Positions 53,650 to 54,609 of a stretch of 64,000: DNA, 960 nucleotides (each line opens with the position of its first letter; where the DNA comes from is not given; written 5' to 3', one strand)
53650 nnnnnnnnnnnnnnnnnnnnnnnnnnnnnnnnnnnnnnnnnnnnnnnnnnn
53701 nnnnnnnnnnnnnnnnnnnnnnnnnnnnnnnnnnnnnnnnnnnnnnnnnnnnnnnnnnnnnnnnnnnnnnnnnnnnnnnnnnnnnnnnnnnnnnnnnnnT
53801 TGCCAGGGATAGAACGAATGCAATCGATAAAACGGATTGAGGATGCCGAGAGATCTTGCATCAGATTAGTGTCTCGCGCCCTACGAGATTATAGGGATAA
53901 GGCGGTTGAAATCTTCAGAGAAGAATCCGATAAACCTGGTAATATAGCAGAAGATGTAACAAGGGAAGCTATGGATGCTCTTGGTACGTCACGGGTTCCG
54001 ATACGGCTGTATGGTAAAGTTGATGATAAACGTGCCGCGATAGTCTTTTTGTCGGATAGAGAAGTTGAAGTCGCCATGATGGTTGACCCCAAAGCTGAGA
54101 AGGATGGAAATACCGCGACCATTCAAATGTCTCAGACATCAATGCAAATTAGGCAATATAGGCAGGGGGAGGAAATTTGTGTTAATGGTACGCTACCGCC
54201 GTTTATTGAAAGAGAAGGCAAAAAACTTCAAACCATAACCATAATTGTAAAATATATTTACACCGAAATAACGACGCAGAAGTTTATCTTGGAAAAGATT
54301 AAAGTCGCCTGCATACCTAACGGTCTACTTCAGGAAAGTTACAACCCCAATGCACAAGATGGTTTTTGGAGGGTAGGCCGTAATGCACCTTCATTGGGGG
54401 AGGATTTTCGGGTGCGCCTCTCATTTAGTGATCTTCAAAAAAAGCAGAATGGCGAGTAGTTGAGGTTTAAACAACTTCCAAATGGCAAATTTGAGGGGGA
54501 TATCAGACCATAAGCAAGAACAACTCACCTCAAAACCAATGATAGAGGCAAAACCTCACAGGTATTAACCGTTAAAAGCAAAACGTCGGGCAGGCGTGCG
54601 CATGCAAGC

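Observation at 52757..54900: Lower-GC methyltransferase plus unknown-partner cassette inserted into the rnr leader, bracketed by ~160-bp direct repeats and borrowing the RNase R N-terminus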

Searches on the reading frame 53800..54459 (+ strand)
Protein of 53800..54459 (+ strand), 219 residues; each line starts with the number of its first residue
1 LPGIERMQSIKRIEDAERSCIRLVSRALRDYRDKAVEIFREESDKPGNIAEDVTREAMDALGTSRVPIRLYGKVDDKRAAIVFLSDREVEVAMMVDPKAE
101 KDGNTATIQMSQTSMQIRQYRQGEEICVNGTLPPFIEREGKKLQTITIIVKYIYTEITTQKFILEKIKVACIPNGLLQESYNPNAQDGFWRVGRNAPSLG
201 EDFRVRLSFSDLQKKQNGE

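Call 5: search_protein_families(library=pfam, proteins=[window:53800-54459:+], max_evalue=0.01)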
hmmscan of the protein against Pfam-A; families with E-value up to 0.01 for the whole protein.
window:53800-54459:+ (219 aa): 2 families
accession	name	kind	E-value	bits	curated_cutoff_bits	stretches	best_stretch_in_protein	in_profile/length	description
PF11487.14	RestrictionSfiI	-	1.4e-44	153.1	25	1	34-216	87-285/292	Type II restriction enzyme SfiI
PF14562.12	Endonuc_BglI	-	0.00035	20.4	25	1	125-213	179-276/286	Restriction endonuclease BglI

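Call 7: search_solved_structures(query=window:53800-54459:+, max_evalue=0.01, show_alignments=2)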
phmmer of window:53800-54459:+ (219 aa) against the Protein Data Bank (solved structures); distinct sequences matched with E-value up to 0.01: 1.
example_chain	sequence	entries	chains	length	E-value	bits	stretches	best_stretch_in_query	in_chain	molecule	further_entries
2ezv_A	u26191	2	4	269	1e-17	68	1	8-213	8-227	Type II restriction enzyme SfiI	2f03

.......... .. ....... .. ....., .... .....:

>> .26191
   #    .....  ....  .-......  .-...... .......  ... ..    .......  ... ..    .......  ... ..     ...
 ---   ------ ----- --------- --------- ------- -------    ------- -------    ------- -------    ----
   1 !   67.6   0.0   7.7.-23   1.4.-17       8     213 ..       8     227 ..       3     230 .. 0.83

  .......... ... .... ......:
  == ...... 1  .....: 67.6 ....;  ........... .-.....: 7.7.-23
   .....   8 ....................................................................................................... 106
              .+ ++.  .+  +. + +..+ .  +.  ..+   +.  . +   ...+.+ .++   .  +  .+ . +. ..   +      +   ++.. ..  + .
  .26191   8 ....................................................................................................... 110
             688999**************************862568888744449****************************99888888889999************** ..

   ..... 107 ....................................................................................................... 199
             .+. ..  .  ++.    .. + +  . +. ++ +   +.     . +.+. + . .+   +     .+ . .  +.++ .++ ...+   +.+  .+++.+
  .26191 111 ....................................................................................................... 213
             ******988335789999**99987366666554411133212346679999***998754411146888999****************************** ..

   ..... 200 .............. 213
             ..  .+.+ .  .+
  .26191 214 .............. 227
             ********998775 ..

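Call 13: search_protein_families(library=ncbifam, proteins=[window:53800-54459:+], max_evalue=0.001)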
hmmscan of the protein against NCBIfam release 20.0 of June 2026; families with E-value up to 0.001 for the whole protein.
window:53800-54459:+ (219 aa): 0 families

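Call 16: find_encoding_contigs(protein=window:53815-54459:+, flank=10000, max_places=10)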
Protein window:53815-54459:+ (214 aa): no gene with exactly this product is on record in the collection.

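Call 18: find_homologous_proteins(query=window:53815-54459:+)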
Query window:53815-54459:+ (214 aa): 929 proteins with E <= 0.001 among 1043 candidates; the best 120 are listed.
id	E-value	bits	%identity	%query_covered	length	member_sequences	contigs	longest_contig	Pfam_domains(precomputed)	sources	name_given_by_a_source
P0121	1.8e-134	464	100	100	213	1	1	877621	PF11487.15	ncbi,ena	-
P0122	3.0e-97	342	75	96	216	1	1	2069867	PF14562.13,PF11487.15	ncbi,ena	-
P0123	1.7e-87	310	69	95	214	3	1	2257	PF14562.13,PF11487.15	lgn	-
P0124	6.3e-87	309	69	95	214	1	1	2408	PF14562.13,PF11487.15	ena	-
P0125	8.1e-87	308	69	95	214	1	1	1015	PF14562.13,PF11487.15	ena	-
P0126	2.1e-86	307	70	95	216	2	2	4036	PF14562.13,PF11487.15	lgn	-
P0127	3.1e-86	306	68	95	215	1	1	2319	PF11487.15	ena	-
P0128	1.3e-85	304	67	95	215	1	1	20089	PF14562.13,PF11487.15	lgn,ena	-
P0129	4.9e-85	302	66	95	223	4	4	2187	PF11487.15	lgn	-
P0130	6.0e-85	302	68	95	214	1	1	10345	PF14562.13,PF11487.15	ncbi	-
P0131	7.3e-85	302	66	95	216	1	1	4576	PF14562.13,PF11487.15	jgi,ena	-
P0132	1.3e-84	301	66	95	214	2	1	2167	PF14562.13,PF11487.15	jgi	jgi:Type II restriction enzyme SfiI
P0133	3.1e-84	300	67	95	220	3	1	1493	PF14562.13,PF11487.15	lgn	-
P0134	1.5e-83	298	65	95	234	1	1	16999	PF14562.13,PF11487.15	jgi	jgi:hypothetical protein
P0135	1.6e-83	297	66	95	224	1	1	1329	PF14562.13,PF11487.15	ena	-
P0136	3.0e-83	297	68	95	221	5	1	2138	PF14562.13,PF11487.15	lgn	-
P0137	1.0e-82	295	65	95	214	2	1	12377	PF11487.15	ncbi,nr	ncbi:MAG: SfiI family type II restriction endonuclease [Gammaproteobacteria bacterium]|nr:SfiI famil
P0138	2.4e-82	294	65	95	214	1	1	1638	PF14562.13,PF11487.15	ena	-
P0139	9.7e-82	292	64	95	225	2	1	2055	PF14562.13,PF11487.15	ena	-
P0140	6.1e-81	289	64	96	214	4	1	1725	PF11487.15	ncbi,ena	-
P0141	1.1e-80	288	67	95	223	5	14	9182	PF11487.15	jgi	jgi:hypothetical protein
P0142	4.7e-80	286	64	96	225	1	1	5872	PF14562.13,PF11487.15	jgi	jgi:Type II restriction enzyme SfiI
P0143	1.3e-79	285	65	95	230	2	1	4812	PF11487.15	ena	-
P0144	1.5e-79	285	64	95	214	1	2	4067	PF11487.15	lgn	-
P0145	1.7e-79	284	64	95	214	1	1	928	PF11487.15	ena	-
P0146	3.3e-79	283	71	89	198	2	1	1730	PF14562.13,PF11487.15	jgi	-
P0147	9.7e-79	282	65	95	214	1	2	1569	PF11487.15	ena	-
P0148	3.1e-78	280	62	98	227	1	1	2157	PF14562.13,PF11487.15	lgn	-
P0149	3.1e-77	277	62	98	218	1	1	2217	PF14562.13,PF11487.15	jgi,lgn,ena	-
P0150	4.5e-77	276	63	96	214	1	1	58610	PF11487.15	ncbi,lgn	-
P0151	5.1e-75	270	62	95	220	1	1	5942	PF14562.13,PF11487.15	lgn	-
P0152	3.3e-74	267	60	98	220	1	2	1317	PF11487.15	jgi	jgi:hypothetical protein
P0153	5.4e-74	266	61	98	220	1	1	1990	PF14562.13,PF11487.15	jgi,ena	-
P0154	5.5e-74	266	61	98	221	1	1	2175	PF14562.13,PF11487.15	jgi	jgi:hypothetical protein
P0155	6.2e-74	266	61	98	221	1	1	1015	PF14562.13,PF11487.15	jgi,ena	-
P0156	2.8e-73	264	60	98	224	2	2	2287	PF14562.13,PF11487.15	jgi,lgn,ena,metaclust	metaclust:\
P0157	3.1e-73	264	59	98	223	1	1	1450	PF14562.13,PF11487.15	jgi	jgi:hypothetical protein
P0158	1.7e-72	262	59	98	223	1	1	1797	PF11487.15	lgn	-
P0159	3.6e-72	260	60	98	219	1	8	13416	PF14562.13,PF11487.15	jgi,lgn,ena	-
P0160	1.0e-71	259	60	95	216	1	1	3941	PF11487.15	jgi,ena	-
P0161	2.4e-71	258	60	96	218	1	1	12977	PF11487.15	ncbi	-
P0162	4.1e-71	257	63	91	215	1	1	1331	PF14562.13,PF11487.15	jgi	jgi:hypothetical protein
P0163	7.9e-70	253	59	95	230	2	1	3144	PF14562.13,PF11487.15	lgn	-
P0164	9.3e-69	249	57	98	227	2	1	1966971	PF11487.15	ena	-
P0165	8.5e-68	246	56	96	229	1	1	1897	PF14562.13,PF11487.15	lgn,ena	-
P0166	1.6e-67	245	58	95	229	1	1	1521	PF14562.13,PF11487.15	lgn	-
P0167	1.7e-66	242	59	95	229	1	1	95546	PF14562.13,PF11487.15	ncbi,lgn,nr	ncbi:MAG: BglI family type II restriction endonuclease [bacterium]|nr:BglI family type II restrictio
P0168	3.0e-65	238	56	97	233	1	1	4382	PF11487.15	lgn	-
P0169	6.1e-65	237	62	84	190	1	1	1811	PF14562.13,PF11487.15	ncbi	-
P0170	7.4e-65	237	59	92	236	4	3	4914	PF14562.13,PF11487.15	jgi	-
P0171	1.9e-64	235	59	92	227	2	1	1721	PF14562.13,PF11487.15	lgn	-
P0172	4.9e-64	234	58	93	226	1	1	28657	PF14562.13,PF11487.15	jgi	-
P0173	5.1e-64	234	58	93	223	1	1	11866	PF14562.13,PF11487.15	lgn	-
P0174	1.1e-63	233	58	94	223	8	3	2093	PF14562.13,PF11487.15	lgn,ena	-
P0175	1.5e-63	232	58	94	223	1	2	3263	PF14562.13,PF11487.15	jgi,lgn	-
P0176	2.1e-63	232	58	92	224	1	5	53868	PF14562.13,PF11487.15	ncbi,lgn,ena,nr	ncbi:MAG: BglI family type II restriction endonuclease [Gammaproteobacteria bacterium]|nr:BglI famil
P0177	2.4e-63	232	55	96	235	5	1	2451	PF14562.13,PF11487.15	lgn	-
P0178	3.0e-63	231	60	90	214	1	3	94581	PF14562.13,PF11487.15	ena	-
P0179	3.4e-63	231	55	97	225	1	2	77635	PF14562.13,PF11487.15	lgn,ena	-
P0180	3.9e-63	231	56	95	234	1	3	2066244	PF11487.15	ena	-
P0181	5.1e-63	231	56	95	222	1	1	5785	PF14562.13,PF11487.15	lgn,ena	-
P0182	7.2e-63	230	60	90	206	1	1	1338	PF14562.13,PF11487.15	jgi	-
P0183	8.8e-63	230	54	95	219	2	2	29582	PF14562.13,PF11487.15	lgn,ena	-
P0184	1.5e-62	229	52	98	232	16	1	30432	PF14562.13,PF11487.15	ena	-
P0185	2.8e-62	228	54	95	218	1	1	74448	PF14562.13,PF11487.15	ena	-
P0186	3.0e-62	228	54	98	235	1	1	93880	PF14562.13,PF11487.15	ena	-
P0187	3.4e-62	228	54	95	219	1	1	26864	PF14562.13,PF11487.15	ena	-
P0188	4.0e-62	228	56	93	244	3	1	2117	PF14562.13,PF11487.15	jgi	-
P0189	4.4e-62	228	52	98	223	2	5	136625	PF14562.13,PF11487.15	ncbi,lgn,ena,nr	ncbi:MAG: BglI family type II restriction endonuclease [Chloroflexi bacterium]|nr:BglI family type I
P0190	6.4e-62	227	59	90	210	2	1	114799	PF11487.15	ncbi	-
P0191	9.1e-62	227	53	95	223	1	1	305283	PF14562.13,PF11487.15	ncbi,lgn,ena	-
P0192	1.1e-61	226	51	97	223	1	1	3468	PF14562.13,PF11487.15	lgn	-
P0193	1.2e-61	226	54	97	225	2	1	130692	PF14562.13,PF11487.15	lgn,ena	-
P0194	1.5e-61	226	53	98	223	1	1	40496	PF14562.13,PF11487.15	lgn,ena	-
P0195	1.6e-61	226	54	99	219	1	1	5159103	PF14562.13,PF11487.15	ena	-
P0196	1.7e-61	226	54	99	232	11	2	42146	PF14562.13,PF11487.15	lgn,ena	-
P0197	1.7e-61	226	53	95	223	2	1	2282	PF14562.13,PF11487.15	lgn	-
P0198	2.0e-61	225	52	97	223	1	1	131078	PF14562.13,PF11487.15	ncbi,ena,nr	ncbi:MAG: BglI family type II restriction endonuclease [Chloroflexota bacterium]|nr:BglI family type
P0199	2.4e-61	225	56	95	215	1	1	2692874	PF11487.15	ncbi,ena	-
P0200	2.5e-61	225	52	97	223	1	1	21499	PF14562.13,PF11487.15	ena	-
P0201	2.5e-61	225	54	98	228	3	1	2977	PF11487.15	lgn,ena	-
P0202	2.5e-61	225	56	94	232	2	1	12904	PF14562.13,PF11487.15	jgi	-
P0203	2.9e-61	225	53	97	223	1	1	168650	PF14562.13,PF11487.15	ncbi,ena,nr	ncbi:MAG: BglI family type II restriction endonuclease [Chloroflexota bacterium]|nr:BglI family type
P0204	3.1e-61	225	53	97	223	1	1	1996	PF14562.13,PF11487.15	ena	-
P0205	3.3e-61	225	51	98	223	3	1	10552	PF14562.13,PF11487.15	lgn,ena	-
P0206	3.5e-61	225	56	98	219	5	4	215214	PF14562.13,PF11487.15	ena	-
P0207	4.2e-61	224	55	98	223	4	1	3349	PF14562.13,PF11487.15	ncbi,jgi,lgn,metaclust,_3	metaclust:\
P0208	4.3e-61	224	53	95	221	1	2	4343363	PF14562.13,PF11487.15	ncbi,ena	-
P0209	4.4e-61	224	52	97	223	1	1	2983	PF14562.13,PF11487.15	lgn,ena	-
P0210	4.6e-61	224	54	97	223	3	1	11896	PF14562.13,PF11487.15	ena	-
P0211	5.5e-61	224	57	95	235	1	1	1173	PF11487.15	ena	-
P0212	5.5e-61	224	55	95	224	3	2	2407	PF14562.13,PF11487.15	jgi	jgi:hypothetical protein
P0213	5.8e-61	224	52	98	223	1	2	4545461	PF14562.13,PF11487.15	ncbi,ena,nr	ncbi:MAG: BglI family type II restriction endonuclease [Chloroflexota bacterium]|nr:BglI family type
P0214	6.0e-61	224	52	97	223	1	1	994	PF14562.13,PF11487.15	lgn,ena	-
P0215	8.7e-61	223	52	97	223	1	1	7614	PF14562.13,PF11487.15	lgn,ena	-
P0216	1.2e-60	223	51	96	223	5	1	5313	PF14562.13,PF11487.15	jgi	-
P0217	1.3e-60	223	55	98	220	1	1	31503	PF11487.15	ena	-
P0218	1.4e-60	223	52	95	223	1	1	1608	PF14562.13,PF11487.15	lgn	-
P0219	1.4e-60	223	56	94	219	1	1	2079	PF14562.13,PF11487.15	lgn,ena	-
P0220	1.9e-60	222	52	99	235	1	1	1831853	PF14562.13,PF11487.15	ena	-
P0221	2.1e-60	222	52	97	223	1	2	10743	PF14562.13,PF11487.15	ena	-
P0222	2.3e-60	222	52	97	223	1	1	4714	PF14562.13,PF11487.15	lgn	-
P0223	2.7e-60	222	52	96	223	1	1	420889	PF14562.13,PF11487.15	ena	-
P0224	2.7e-60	222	54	97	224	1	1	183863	PF14562.13,PF11487.15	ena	-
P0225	2.8e-60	222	51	97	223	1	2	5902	PF14562.13,PF11487.15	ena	-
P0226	2.9e-60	222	54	91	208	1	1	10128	PF14562.13,PF11487.15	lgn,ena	-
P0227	3.3e-60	221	52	97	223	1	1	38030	PF14562.13,PF11487.15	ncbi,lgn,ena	-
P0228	4.3e-60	221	52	97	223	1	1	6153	PF14562.13,PF11487.15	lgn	-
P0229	4.4e-60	221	53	95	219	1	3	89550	PF14562.13,PF11487.15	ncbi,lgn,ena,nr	ncbi:MAG: type II restriction endonuclease [Acidimicrobiaceae bacterium]|nr:type II restriction endo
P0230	4.9e-60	221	59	90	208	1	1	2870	PF11487.15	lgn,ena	-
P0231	6.5e-60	220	56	90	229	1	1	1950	PF14562.13,PF11487.15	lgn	-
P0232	7.2e-60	220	51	98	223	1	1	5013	PF14562.13,PF11487.15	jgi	-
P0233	8.2e-60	220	52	97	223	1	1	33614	PF14562.13,PF11487.15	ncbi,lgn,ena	-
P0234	8.5e-60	220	52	95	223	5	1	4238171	PF14562.13,PF11487.15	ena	-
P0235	9.3e-60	220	53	95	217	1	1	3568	PF14562.13,PF11487.15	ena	-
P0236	1.1e-59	220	51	97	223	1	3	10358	PF14562.13,PF11487.15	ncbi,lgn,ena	-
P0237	1.1e-59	220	50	97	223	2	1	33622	PF14562.13,PF11487.15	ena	-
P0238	1.1e-59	220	52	97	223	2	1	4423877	PF14562.13,PF11487.15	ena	-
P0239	1.2e-59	220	52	97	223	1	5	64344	PF14562.13,PF11487.15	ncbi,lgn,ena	-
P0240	1.2e-59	220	52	97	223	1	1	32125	PF14562.13,PF11487.15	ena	-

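Call 19: find_encoding_contigs(protein=P0121, flank=10000, max_places=5)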
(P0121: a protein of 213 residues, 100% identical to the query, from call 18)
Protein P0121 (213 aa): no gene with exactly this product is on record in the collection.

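Call 20: find_encoding_contigs(protein=P0122, flank=10000, max_places=5)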
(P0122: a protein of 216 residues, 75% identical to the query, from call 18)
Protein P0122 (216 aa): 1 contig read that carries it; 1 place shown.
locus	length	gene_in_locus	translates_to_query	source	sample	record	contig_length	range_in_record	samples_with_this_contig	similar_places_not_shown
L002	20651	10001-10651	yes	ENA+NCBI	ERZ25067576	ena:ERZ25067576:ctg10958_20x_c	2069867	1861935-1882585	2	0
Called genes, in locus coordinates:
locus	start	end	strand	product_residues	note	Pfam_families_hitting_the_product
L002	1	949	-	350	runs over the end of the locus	PF00590:TP_methylase, PF23016:RsmI_C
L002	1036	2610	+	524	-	PF04348:LppC, PF13458:Peripla_BP_6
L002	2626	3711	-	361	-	PF04055:Radical_SAM, PF06969:HemN_C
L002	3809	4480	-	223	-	PF01725:Ham1p_like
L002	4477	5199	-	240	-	PF01138:RNase_PH, PF03725:RNase_PH_C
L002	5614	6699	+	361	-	PF01628:HrcA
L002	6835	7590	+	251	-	PF01025:GrpE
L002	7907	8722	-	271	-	PF01243:PNPOx_N, PF13883:CREG_beta-barrel, PF10615:DUF2470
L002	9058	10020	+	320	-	PF01555:N6_N4_Mtase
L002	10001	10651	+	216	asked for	PF11487:RestrictionSfiI, PF14562:Endonuc_BglI (weak)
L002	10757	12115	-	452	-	PF13372:Alginate_exp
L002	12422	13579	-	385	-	-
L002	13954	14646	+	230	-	PF00072:Response_reg, PF00486:Trans_reg_C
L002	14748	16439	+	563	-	PF13755:Sensor_TM1, PF13756:Stimulus_sens_1, PF00672:HAMP, PF00512:HisKA, PF02518:HATPase_c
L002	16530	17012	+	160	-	PF07475:Hpr_kinase_C, PF27840:ScmC (weak)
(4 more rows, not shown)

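Call 40: find_encoding_contigs(protein=P0128, flank=6000, max_places=2)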
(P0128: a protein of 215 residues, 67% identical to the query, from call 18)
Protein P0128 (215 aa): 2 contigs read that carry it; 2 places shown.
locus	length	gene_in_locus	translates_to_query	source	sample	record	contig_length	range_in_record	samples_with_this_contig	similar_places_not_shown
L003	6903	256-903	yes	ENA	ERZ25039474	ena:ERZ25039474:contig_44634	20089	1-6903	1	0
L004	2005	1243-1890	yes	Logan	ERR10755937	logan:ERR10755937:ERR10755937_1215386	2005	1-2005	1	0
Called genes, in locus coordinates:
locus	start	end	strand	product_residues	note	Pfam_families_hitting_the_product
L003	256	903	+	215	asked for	PF11487:RestrictionSfiI, PF14562:Endonuc_BglI (weak)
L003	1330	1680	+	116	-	PF12599:DUF3768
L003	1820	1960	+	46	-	-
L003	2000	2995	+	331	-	PF07042:TrfA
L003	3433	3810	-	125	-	-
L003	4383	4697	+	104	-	PF12728:HTH_17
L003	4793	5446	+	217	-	PF01656:CbiA, PF07015:VirC1, PF09140:MipZ (weak), PF10609:ParA, PF13614:AAA_31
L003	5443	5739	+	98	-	PF20605:Antitox_RHH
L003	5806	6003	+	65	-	-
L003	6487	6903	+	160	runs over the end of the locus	PF21983:NikA-like (weak)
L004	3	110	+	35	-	?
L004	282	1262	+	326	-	PF01555:N6_N4_Mtase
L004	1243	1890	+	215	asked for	PF11487:RestrictionSfiI, PF14562:Endonuc_BglI (weak)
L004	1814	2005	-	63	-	?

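Call 41: find_encoding_contigs(protein=P0137, flank=6000, max_places=2)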
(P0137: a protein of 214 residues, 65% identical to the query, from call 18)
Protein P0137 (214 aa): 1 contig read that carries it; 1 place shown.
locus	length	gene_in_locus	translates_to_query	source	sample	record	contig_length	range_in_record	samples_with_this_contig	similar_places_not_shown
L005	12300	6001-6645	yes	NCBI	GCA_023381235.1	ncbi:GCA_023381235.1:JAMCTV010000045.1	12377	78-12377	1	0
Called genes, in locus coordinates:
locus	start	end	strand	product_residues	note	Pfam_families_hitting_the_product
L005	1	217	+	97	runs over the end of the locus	PF07732:Cu-oxidase_3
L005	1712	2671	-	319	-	PF06258:Mito_fiss_Elm1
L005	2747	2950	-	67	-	PF10276:zf-CHCC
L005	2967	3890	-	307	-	PF01063:Aminotran_4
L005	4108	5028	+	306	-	PF12760:Zn_ribbon_IS1595, PF12762:DDE_Tnp_IS1595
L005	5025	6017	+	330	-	PF01555:N6_N4_Mtase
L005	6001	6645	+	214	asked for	PF11487:RestrictionSfiI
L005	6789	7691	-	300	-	-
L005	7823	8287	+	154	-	PF12844:HTH_19 (weak), PF13560:HTH_31, PF01381:HTH_3, PF13443:HTH_26 (weak)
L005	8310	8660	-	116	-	-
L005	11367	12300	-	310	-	PF00118:Cpn60_TCP1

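Call 42: find_encoding_contigs(protein=P0150, flank=6000, max_places=2)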
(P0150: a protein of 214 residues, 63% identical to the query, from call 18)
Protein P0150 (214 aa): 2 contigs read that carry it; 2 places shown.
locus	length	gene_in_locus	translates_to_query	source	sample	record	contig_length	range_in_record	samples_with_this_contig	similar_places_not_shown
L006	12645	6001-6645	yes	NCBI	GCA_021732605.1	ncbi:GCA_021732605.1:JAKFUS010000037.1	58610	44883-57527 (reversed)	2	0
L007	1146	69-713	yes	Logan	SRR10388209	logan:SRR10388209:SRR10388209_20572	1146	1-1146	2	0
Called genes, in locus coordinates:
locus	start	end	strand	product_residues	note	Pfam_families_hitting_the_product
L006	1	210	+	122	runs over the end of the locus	PF01797:Y1_Tnp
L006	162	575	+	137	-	-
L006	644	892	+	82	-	PF03869:Arc (weak), PF22513:FitA-like_RHH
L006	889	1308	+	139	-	PF01850:PIN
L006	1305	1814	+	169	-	PF04608:PgpA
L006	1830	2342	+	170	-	PF02464:CinA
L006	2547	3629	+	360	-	PF00154:RecA_N, PF08423:Rad51, PF06745:ATPase (faint), PF01637:ATPase_2 (weak), PF13481:AAA_25 (faint), PF27531:MT3502_N (weak), PF21096:RecA_C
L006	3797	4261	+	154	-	PF21982:RecX_HTH1, PF02631:RecX_HTH2, PF21981:RecX_HTH3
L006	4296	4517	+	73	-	-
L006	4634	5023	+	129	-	PF12760:Zn_ribbon_IS1595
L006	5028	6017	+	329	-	PF01555:N6_N4_Mtase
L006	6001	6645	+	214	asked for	PF11487:RestrictionSfiI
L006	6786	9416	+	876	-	PF01411:tRNA-synt_2c, PF07973:tRNA_SAD, PF02272:DHHA1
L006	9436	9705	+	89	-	-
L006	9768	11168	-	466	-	PF02878:PGM_PMM_I, PF02879:PGM_PMM_II, PF02880:PGM_PMM_III, PF00408:PGM_PMM_IV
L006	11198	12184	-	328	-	PF00561:Abhydrolase_1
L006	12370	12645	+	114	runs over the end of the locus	PF09685:MamF_MmsF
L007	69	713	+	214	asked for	PF11487:RestrictionSfiI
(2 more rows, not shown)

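Call 47: search_protein_families(library=padloc, proteins=[window:53815-54459:+], max_evalue=0.001)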
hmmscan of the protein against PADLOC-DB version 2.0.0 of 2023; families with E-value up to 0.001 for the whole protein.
window:53815-54459:+ (214 aa): 1 family
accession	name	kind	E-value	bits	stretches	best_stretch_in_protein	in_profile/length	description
PDLC03559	REase_II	-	2.3e-17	61.5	1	3-208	8-227/269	Type II restriction enzyme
